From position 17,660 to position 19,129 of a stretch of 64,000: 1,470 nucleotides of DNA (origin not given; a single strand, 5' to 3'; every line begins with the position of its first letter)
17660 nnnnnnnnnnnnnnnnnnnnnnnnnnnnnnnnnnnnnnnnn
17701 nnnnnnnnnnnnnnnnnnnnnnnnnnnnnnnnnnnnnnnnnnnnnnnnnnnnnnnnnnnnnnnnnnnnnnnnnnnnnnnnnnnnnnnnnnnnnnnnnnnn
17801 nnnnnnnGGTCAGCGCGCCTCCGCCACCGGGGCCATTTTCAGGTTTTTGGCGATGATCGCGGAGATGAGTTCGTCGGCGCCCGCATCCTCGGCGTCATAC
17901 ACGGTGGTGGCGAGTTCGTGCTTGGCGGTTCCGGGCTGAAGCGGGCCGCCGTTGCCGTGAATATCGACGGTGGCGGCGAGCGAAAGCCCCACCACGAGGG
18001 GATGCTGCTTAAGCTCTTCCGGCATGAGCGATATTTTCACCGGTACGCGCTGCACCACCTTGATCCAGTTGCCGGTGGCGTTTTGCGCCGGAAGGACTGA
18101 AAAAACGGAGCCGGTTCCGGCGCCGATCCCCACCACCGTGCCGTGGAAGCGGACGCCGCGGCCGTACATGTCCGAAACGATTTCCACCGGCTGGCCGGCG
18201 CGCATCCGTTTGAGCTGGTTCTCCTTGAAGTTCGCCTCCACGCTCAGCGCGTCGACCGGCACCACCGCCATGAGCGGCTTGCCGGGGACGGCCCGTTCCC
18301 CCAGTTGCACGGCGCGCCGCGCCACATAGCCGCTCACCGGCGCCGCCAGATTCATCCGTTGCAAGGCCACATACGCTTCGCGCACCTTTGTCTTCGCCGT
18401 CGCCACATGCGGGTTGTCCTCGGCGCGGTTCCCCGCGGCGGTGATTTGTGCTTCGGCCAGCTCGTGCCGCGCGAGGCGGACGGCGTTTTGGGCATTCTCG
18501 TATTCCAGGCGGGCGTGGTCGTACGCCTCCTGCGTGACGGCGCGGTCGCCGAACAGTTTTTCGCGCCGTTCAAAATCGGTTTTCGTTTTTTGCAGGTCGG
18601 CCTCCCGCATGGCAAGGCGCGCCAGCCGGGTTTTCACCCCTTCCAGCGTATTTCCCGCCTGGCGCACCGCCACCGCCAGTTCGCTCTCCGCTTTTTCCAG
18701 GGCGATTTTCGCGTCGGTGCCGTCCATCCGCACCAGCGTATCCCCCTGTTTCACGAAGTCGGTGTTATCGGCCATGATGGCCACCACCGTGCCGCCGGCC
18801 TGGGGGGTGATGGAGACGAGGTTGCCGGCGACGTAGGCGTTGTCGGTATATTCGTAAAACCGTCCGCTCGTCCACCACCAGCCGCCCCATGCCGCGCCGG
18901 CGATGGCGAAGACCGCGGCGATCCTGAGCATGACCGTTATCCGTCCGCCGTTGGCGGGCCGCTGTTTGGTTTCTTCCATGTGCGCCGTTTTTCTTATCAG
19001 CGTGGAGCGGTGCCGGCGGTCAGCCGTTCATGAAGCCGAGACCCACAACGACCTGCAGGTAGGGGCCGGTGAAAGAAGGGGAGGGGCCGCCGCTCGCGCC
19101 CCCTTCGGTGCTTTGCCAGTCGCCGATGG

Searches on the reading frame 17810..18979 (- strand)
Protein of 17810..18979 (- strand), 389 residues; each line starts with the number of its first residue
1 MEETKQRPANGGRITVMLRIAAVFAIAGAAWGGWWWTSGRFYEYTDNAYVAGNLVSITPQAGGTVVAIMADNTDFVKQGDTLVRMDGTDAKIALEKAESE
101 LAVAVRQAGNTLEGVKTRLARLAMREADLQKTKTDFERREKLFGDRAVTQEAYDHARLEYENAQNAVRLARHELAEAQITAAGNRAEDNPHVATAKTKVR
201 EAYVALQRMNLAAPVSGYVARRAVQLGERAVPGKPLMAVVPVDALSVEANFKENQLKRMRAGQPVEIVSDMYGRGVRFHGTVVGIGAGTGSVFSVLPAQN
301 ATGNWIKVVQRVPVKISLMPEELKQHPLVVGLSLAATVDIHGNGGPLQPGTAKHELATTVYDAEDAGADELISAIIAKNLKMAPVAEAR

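Call 83: search_protein_families(library=pfam, proteins=[window:17810-18979:-], max_evalue=0.00001)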
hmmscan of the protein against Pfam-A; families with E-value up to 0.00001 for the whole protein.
window:17810-18979:- (389 aa): 3 families
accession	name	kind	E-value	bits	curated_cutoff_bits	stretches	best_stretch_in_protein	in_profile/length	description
PF00529.27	CusB_dom_1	-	1e-18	67.8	26.5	1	79-339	12-88/89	Cation efflux system protein CusB domain 1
PF16576.10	HlyD_D23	-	4.6e-15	55.9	30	1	197-285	97-184/214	Barrel-sandwich domain of CusB or HlyD membrane-fusion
PF13437.12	HlyD_3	-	1.7e-11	45.2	22.2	1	211-291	2-82/106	HlyD family secretion protein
